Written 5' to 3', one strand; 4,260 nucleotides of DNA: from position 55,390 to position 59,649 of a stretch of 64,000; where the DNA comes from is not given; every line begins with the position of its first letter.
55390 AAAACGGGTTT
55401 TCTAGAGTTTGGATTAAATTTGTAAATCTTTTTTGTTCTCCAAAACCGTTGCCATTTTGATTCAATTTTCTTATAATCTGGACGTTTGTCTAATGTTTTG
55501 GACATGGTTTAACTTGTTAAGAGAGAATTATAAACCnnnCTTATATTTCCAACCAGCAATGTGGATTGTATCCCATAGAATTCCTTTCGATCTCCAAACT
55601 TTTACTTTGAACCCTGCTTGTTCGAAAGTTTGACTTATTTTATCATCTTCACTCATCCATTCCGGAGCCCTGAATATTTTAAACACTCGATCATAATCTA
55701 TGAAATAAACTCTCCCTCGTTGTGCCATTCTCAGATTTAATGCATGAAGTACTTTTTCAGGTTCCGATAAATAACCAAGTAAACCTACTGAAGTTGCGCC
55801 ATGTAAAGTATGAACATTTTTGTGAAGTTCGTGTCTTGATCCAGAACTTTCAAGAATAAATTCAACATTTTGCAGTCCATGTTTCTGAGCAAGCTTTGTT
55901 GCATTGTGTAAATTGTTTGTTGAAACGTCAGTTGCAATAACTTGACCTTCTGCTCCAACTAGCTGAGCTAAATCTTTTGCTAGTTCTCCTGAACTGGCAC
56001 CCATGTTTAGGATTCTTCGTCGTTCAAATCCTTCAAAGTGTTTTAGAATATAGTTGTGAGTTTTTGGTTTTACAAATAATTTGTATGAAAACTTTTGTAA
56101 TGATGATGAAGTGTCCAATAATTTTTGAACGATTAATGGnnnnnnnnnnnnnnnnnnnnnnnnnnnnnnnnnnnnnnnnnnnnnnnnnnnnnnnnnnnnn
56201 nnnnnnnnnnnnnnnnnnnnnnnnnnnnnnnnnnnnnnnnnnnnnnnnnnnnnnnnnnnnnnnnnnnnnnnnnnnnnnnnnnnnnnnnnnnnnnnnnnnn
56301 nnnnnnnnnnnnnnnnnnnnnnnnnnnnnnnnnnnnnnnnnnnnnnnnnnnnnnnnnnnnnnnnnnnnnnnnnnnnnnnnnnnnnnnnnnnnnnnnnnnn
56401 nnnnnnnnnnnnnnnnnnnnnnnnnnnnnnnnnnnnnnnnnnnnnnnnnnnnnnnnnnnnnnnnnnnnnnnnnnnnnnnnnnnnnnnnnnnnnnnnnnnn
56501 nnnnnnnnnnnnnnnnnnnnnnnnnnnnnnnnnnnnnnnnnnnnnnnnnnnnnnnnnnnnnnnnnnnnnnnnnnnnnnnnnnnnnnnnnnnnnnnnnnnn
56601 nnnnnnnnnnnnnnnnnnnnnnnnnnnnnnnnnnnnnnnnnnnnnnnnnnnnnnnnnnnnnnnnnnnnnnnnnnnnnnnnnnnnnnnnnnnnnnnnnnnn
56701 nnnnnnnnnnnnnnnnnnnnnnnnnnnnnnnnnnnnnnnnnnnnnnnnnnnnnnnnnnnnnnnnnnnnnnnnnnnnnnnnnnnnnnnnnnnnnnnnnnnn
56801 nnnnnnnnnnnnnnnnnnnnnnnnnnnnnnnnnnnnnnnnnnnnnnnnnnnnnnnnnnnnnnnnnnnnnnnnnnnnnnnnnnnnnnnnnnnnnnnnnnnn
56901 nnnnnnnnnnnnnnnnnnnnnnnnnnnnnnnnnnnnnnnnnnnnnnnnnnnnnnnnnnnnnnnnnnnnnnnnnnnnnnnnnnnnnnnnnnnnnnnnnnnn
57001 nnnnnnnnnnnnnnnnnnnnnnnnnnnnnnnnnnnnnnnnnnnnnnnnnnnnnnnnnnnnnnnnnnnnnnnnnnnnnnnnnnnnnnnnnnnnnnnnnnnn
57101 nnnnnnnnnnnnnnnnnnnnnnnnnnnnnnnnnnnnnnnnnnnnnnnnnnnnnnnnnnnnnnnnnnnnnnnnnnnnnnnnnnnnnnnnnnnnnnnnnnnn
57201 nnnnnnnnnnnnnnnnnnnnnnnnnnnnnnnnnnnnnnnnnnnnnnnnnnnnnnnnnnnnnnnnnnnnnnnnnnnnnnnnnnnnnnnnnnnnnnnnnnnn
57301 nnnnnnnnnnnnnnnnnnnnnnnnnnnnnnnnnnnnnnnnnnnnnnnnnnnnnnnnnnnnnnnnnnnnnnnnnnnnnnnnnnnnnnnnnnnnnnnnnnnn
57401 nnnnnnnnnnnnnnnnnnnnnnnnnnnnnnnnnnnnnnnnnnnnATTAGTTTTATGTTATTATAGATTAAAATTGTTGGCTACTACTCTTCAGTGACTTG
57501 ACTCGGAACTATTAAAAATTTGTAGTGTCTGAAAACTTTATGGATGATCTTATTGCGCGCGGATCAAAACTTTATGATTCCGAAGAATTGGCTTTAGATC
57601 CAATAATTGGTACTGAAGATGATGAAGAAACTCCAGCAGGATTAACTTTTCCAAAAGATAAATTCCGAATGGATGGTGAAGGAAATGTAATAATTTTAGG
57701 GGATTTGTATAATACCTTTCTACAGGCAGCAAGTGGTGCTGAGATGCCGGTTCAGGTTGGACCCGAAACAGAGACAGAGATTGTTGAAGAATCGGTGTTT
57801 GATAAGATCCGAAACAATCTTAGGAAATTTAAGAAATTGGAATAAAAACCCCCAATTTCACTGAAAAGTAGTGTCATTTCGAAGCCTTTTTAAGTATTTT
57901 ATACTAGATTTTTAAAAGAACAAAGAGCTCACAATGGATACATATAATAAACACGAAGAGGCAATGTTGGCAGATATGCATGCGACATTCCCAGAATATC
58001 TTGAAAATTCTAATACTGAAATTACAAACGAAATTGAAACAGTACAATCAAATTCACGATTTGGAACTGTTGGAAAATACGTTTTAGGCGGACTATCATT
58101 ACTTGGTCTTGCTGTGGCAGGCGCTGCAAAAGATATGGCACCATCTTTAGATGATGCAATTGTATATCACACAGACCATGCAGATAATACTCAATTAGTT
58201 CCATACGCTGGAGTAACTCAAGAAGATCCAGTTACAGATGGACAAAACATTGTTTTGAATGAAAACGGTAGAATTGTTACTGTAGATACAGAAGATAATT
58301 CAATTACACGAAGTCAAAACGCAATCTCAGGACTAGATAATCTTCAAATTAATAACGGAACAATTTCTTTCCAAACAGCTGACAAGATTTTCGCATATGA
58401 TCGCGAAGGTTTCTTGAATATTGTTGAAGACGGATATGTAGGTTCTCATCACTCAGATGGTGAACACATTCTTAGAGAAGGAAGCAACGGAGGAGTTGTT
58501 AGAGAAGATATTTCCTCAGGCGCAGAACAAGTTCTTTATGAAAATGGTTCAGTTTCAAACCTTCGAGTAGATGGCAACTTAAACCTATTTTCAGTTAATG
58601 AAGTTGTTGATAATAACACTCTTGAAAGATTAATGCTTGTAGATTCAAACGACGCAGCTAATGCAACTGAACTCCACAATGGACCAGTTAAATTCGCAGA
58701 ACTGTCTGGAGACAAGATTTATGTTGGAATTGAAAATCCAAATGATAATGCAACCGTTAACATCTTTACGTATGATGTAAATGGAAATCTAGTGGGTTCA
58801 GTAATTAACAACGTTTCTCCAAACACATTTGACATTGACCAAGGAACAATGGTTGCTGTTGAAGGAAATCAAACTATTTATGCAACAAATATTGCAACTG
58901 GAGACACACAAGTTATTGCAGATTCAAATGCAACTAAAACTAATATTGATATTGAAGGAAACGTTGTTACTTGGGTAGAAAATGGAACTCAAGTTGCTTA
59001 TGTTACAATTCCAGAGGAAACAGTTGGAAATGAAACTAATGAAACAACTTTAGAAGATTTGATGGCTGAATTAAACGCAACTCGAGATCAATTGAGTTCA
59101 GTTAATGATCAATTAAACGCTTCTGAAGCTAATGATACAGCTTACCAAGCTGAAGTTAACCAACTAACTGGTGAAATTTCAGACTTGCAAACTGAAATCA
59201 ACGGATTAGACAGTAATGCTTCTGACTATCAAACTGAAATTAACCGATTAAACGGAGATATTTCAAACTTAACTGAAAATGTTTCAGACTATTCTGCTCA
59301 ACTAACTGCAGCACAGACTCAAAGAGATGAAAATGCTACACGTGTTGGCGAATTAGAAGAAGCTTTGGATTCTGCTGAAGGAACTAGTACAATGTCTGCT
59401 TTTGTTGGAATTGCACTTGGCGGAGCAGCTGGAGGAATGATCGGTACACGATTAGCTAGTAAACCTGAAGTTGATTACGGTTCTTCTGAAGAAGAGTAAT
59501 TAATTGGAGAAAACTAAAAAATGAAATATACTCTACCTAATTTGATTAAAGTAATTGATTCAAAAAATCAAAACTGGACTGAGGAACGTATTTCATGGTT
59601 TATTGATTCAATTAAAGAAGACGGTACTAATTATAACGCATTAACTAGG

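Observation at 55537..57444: Amino-acid permease fused to a cytoplasmic SAM-dependent methyltransferase domain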

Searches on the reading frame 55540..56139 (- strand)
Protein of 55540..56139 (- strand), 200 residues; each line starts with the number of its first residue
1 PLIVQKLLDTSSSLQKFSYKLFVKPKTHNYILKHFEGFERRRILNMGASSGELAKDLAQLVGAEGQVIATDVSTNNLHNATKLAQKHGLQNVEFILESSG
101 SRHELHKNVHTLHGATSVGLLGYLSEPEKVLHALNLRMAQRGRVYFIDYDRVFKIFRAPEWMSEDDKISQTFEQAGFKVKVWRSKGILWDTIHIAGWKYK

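Call 23: predict_structure(alignment_id=A2)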
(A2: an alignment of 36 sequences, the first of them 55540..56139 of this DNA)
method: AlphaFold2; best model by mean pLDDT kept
length: 200 residues; sequences in the alignment: 36
mean_pLDDT: 90.8   pTM: 0.88
mean pLDDT of the five models: 90.8, 87.1, 85.9, 85.7, 84.9
residues with pLDDT >= 90: 140; 70-90: 38; 50-70: 22; < 50: 0
segments of 3 or more residues with pLDDT < 50: none
pLDDT, mean of each block of 10 residues (from residue 1): 65 63 83 98 95 97 98 93 98 93 89 96 90 97 96 83 95 98 91 97
secondary structure, 60 per line:
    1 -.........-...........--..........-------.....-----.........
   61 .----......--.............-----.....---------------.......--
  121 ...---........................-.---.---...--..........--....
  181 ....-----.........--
elements in order: H2-10 H12-22 H25-34 E42-46 H52-61 E66-71 H74-86 E92-96 E112-118 H127-137 E138-150 H165-174 E177-184 E190-198

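Call 25: search_protein_representatives(alignment_id=A2)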
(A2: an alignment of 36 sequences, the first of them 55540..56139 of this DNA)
Query: 36 sequences, 199 profile positions. Proteins with E-value up to 0.001 (for the whole library): 50684; up to 1e-10: 2056; up to 1e-30: 105. The best 150 are listed.
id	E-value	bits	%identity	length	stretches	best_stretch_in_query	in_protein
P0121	4.9e-74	264.6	-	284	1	1-198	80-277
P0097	1.8e-72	259.5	-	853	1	1-198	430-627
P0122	7.4e-72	257.5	-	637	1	1-198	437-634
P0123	2.0e-71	256.1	-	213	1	1-198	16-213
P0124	3.5e-70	252.0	-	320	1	1-198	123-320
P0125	8.9e-70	250.7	-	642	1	1-198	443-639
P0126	1.0e-69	250.6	-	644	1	1-198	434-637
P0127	5.2e-68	245.0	-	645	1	1-198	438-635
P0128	1.7e-67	243.3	-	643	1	2-198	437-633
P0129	3.1e-67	242.4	-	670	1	1-198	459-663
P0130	3.8e-67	242.1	-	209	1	6-198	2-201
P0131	7.4e-67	241.2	-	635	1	1-198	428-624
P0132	6.7e-66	238.1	-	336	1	1-198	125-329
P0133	1.4e-65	237.0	-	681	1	2-198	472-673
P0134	5.3e-65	235.2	-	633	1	1-198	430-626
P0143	4.5e-61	222.3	-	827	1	2-198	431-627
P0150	5.8e-59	215.5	-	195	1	8-198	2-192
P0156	2.5e-56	206.8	-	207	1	9-198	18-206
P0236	6.5e-26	107.6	-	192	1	9-197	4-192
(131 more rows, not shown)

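Call 26: fold_search(model_id=the predicted structure, library=pdb)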
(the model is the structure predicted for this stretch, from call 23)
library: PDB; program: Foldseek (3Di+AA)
matches with E <= 10: 1988; with E <= 0.001: 1253
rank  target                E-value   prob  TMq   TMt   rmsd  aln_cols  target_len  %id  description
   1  3dh0_A                2.1e-13  1.00  0.74  0.79   3.4       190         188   22  Crystal structure of a SAM dependent methyltransferase from Aquifex aeolicus (released 2008-07-15)
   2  3dh0_B                6.1e-13  1.00  0.70  0.73   4.0       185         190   23  Crystal structure of a SAM dependent methyltransferase from Aquifex aeolicus (released 2008-07-15)
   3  5dpm                  4.3e-12  1.00  0.71  0.69   4.0       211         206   17  Crystal structure of UbiG mutant in complex with SAH (released 2016-09-21)
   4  5f8e_B                4.3e-12  1.00  0.60  0.36   6.2       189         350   18  Rv2258c-SAH (released 2016-06-29)
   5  4pne_A                5.2e-12  1.00  0.72  0.54   4.5       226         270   14  Crystal Structure of the [4+2]-Cyclase SpnF (released 2015-02-18)
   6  4kdc                  7.1e-12  1.00  0.70  0.65   5.4       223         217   17  Crystal Structure of UBIG (released 2014-04-30)
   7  5f8e_A                9.1e-12  1.00  0.62  0.37   6.2       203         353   17  Rv2258c-SAH (released 2016-06-29)
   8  4pne_B                1.5e-11  1.00  0.71  0.53   4.8       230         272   13  Crystal Structure of the [4+2]-Cyclase SpnF (released 2015-02-18)
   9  5f8c_A                1.6e-11  1.00  0.59  0.35   6.2       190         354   17  Rv2258c-unbound (released 2016-06-29)
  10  6uvq_A                2.2e-11  1.00  0.69  0.54   6.2       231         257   12  Crystal structure of Apo AtmM (released 2020-11-25)
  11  1xxl_A                3.0e-11  1.00  0.71  0.61   4.0       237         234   15  The crystal structure of YcgJ protein from Bacillus subitilis at 2.1 A resolution (released 2004-11-23)
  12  5mgz_A                3.2e-11  1.00  0.71  0.63   5.4       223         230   12  Streptomyces Spheroides NovO (8-demethylnovbiocic acid methyltransferase) with SAH (released 2017-01-18)
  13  4kdr                  3.2e-11  1.00  0.69  0.66   4.9       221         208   16  Crystal Structure of UBIG/SAH complex (released 2014-04-30)
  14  4fr0                  3.4e-11  1.00  0.65  0.42   6.2       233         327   16  ArsM arsenic(III) S-adenosylmethionine methyltransferase with SAM (released 2012-07-11)
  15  8har_A                3.9e-11  1.00  0.65  0.39   5.2       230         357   14  SAH-bound C-Methyltransferase Fur6 from Streptomyces sp. KO-3988 (released 2023-11-01)
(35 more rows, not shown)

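Call 43: search_protein_families(library=pfam, proteins=[P0143], max_evalue=0.01)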
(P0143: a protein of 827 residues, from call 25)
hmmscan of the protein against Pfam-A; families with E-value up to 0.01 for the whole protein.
P0143 (827 aa): 12 families
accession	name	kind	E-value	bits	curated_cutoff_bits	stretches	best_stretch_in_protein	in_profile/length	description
PF13520.12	AA_permease_2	-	2e-45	155.9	27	1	8-396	1-405/427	Amino acid permease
PF00324.27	AA_permease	-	1.7e-26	93.4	24.6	1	14-366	3-377/470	Amino acid permease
PF13847.12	Methyltransf_31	-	5.1e-13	49.4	27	1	469-578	4-113/145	Methyltransferase domain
PF08242.18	Methyltransf_12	-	1.6e-10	42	30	1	474-566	2-92/98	Methyltransferase domain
PF13649.12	Methyltransf_25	-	1.2e-09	39.2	27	1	472-564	1-91/97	Methyltransferase domain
PF13489.12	Methyltransf_23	-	5.2e-08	33.2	27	1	460-581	13-123/164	Methyltransferase domain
PF01209.24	Ubie_methyltran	-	1.2e-07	31.8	20.1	1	457-525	36-104/233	ubiE/COQ5 methyltransferase family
PF08241.18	Methyltransf_11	-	4.5e-07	30.9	21.2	1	474-568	2-89/95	Methyltransferase domain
PF05175.20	MTS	-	5.9e-06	26.5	23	1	464-526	27-88/170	Methyltransferase small domain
PF01135.25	PCMT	-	0.00016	21.9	20.3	1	460-523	65-128/210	Protein-L-isoaspartate(D-aspartate) O-methyltransferase (PCMT)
PF02353.26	CMAS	-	0.00098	19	27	1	436-554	25-142/273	Mycolic acid cyclopropane synthetase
PF08704.16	GCD14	-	0.0028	17.8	26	1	463-520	35-92/247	tRNA methyltransferase complex GCD14 subunit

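Call 47: search_protein_families(library=ncbifam, proteins=[window:55540-56139:-], max_evalue=0.01)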
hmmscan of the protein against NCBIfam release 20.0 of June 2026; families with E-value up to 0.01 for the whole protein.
window:55540-56139:- (200 aa): 31 families (the best 25 are shown)
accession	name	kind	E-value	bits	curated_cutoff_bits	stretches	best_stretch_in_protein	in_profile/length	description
TIGR01983.1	UbiG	equivalog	3.7e-06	26.4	102.95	1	27-162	37-167/228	bifunctional 2-polyprenyl-6-hydroxyphenol methylase/3-demethylubiquinol 3-O-methyltransferase UbiG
TIGR04345.1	ovoA_Cterm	equivalog_domain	6.3e-06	25.9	170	1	26-104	28-100/242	putative 4-mercaptohistidine N1-methyltransferase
TIGR04364.1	methyltran_FxLD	equivalog_domain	3e-05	23.3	320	1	42-97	85-139/394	methyltransferase, FxLD system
NF010549.0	PRK13942.1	equivalog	4.9e-05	22.9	282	1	40-99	78-137/215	protein-L-isoaspartate O-methyltransferase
NF001240.0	PRK00216.1-1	equivalog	5.4e-05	22.4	378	1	41-97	65-122/251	bifunctional demethylmenaquinone methyltransferase/2-methoxy-6-polyprenyl-1,4-benzoquinol methylase UbiE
NF052510.1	methyltran_MpqE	exception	6.2e-05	22.5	335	1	35-115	42-120/234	methyl-plastoquinone biosynthesis methyltransferase MpqE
NF001244.0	PRK00216.1-5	equivalog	6.4e-05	22.3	216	1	32-97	41-107/236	bifunctional demethylmenaquinone methyltransferase/2-methoxy-6-polyprenyl-1,4-benzoquinol methylase UbiE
NF041536.1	ArsM_DUF2284_UU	exception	8e-05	21.1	575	1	41-146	78-180/459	arsenite methyltransferase/DUF2284 domain selenoprotein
TIGR02469.1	CbiT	equivalog_domain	0.00012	22.3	78.3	1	32-142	12-116/124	precorrin-6Y C5,15-methyltransferase (decarboxylating) subunit CbiT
NF038261.1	rhodoquin_RquA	equivalog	0.00013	21.8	175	1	32-152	44-159/218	rhodoquinone biosynthesis methyltransferase RquA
NF008823.0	PRK11873.1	subfamily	0.00017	21.2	263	1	43-96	81-134/272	arsenite methyltransferase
NF053511.1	tRNA_U34_MnmM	equivalog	0.00024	20.7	135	1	49-126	27-101/183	tRNA 5-(aminomethyl)-2-thiouridylate-methyltransferase MnmM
NF043040.1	corrin_prot_MT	hypoth_equivalog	0.00031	20.2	180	1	27-143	30-144/216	corrinoid protein-associated methyltransferase CpaM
NF041537.1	ArsM_AhpD_UU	exception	0.00035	19.5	510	1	42-132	79-166/345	arsenite methyltransferase/AhpD domain selenoprotein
TIGR01934.1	MenG_MenH_UbiE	subfamily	0.00036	19.9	158.35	1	31-98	31-96/223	ubiquinone/menaquinone biosynthesis methyltransferase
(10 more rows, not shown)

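Call 61: find_encoding_contigs(protein=P0130, flank=3000, max_places=2)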
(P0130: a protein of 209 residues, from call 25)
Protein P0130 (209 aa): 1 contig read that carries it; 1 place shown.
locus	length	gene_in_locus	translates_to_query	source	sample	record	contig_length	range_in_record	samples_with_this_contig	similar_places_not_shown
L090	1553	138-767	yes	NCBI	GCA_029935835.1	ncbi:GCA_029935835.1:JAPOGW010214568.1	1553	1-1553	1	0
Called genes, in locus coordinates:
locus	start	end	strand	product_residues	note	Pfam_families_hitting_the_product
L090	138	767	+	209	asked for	PF01209:Ubie_methyltran, PF13489:Methyltransf_23, PF08241:Methyltransf_11, PF08242:Methyltransf_12, PF13649:Methyltransf_25, PF13847:Methyltransf_31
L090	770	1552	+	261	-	?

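Call 62: find_encoding_contigs(protein=P0150, flank=3000, max_places=2)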
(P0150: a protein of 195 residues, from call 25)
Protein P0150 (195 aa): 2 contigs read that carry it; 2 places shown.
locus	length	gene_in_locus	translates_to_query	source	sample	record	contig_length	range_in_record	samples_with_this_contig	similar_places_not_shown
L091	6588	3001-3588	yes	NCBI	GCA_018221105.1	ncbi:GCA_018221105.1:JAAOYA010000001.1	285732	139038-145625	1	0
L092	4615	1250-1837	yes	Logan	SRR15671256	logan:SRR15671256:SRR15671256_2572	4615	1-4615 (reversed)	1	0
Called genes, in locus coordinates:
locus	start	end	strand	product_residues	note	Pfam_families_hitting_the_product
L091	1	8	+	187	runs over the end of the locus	PF01092:Ribosomal_S6e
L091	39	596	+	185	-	-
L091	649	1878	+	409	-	PF00009:GTP_EFTU, PF03193:RsgA_GTPase (faint), PF03144:GTP_EFTU_D2 (weak), PF09173:eIF2_C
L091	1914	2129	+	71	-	-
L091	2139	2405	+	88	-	-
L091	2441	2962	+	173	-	-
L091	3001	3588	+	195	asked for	PF13489:Methyltransf_23, PF01209:Ubie_methyltran, PF13847:Methyltransf_31, PF13649:Methyltransf_25, PF08241:Methyltransf_11, PF08242:Methyltransf_12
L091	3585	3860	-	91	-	-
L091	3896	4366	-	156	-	PF01909:NTP_transf_2, PF18765:Polbeta (weak)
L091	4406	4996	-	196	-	PF00177:Ribosomal_S7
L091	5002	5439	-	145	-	PF00164:Ribosom_S12_S23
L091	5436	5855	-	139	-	PF26594:KH_NusA_2nd (faint)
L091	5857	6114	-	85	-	PF01248:Ribosomal_L7Ae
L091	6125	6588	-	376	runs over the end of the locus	PF04998:RNA_pol_Rpb1_5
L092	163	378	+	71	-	-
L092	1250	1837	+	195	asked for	PF13489:Methyltransf_23, PF01209:Ubie_methyltran, PF13847:Methyltransf_31, PF13649:Methyltransf_25, PF08241:Methyltransf_11, PF08242:Methyltransf_12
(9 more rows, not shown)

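Call 64: find_encoding_contigs(protein=P0156, flank=3000, max_places=2)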
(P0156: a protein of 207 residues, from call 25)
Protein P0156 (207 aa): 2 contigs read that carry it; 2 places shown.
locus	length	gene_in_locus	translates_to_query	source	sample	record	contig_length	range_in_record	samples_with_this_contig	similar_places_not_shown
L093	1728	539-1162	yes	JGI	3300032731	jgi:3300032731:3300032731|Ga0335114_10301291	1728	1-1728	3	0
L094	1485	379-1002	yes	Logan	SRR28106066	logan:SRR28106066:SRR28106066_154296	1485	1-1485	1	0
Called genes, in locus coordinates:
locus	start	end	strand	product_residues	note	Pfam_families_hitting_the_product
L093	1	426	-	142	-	?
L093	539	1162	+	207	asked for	PF01209:Ubie_methyltran (weak), PF13489:Methyltransf_23 (faint), PF13847:Methyltransf_31 (weak), PF13649:Methyltransf_25 (faint)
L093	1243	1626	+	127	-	-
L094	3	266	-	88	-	?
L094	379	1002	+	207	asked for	PF01209:Ubie_methyltran (weak), PF13489:Methyltransf_23 (faint), PF13847:Methyltransf_31 (weak), PF13649:Methyltransf_25 (faint)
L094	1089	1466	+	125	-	-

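Call 65: find_encoding_contigs(protein=P0236, flank=3000, max_places=2)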
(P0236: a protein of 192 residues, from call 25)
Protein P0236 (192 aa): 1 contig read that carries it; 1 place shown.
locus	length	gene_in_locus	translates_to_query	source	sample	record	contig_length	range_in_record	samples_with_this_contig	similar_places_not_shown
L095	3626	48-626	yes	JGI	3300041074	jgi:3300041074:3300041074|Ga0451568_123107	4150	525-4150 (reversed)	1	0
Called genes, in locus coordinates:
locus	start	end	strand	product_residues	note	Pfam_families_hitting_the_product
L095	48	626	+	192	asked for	PF13489:Methyltransf_23, PF01728:FtsJ (faint), PF13847:Methyltransf_31, PF08241:Methyltransf_11, PF08242:Methyltransf_12 (weak), PF13649:Methyltransf_25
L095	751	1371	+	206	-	PF08281:Sigma70_r4_2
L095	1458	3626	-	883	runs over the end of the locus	PF11617:Cu-binding_MopE, PF02412:TSP_3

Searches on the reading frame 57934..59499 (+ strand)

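Call 43: search_protein_families(library=pfam, proteins=[window:57934-59499:+], max_evalue=0.01)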
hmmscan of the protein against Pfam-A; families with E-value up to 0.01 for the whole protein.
window:57934-59499:+ (521 aa): 21 families
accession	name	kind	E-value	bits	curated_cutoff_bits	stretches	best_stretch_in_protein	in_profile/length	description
PF04849.18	HAP1_N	-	6.3e-05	22.8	33.9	1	360-459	189-289/307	HAP1 N-terminal conserved region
PF08614.16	ATG16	-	0.00028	21.5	33.7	0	376-440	100-164/200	Autophagy protein 16 (ATG16)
PF25014.1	NET2A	-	0.0003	21.2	33.1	1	366-480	85-199/235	NET2A-like domain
PF09726.14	Macoilin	-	0.00036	19.7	32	1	345-469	386-496/671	Macoilin family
PF06818.20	Fez1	-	0.0005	21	34.4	1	375-480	35-140/199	Fez1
PF15960.10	DUF4763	-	0.00066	19.4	30.1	1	357-479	27-144/236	Domain of unknown function (DUF4763)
PF03148.19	Tektin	-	0.0013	18.1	34.3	1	369-472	206-310/383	Tektin family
PF05911.16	FPP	-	0.0019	17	40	1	368-486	703-821/871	Filament-like plant protein, long coiled-coil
PF10498.14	IFT57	-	0.0028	17.1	40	1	371-452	268-348/360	Intra-flagellar transport protein 57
PF24319.2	DUF7491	-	0.0033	18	30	1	408-478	2-72/90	Coiled-coil region of unknown function (DUF7491)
PF09787.14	Golgin_A5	-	0.0036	17.3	31.7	1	365-468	41-148/305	Golgin subfamily A member 5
PF04871.18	Uso1_p115_C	-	0.0043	17.8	28.4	1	369-458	6-98/121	Uso1 / p115 like vesicle tethering protein, C terminal region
PF13863.11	DUF4200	-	0.0043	17.8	29.7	0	399-433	73-107/119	Domain of unknown function (DUF4200)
PF25764.1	KIF21A_4th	-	0.0044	17.1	33.1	0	389-472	11-99/183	KIF21A-like domain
PF05557.18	MAD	-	0.0053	15.6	30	1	369-481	67-182/661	Mitotic checkpoint protein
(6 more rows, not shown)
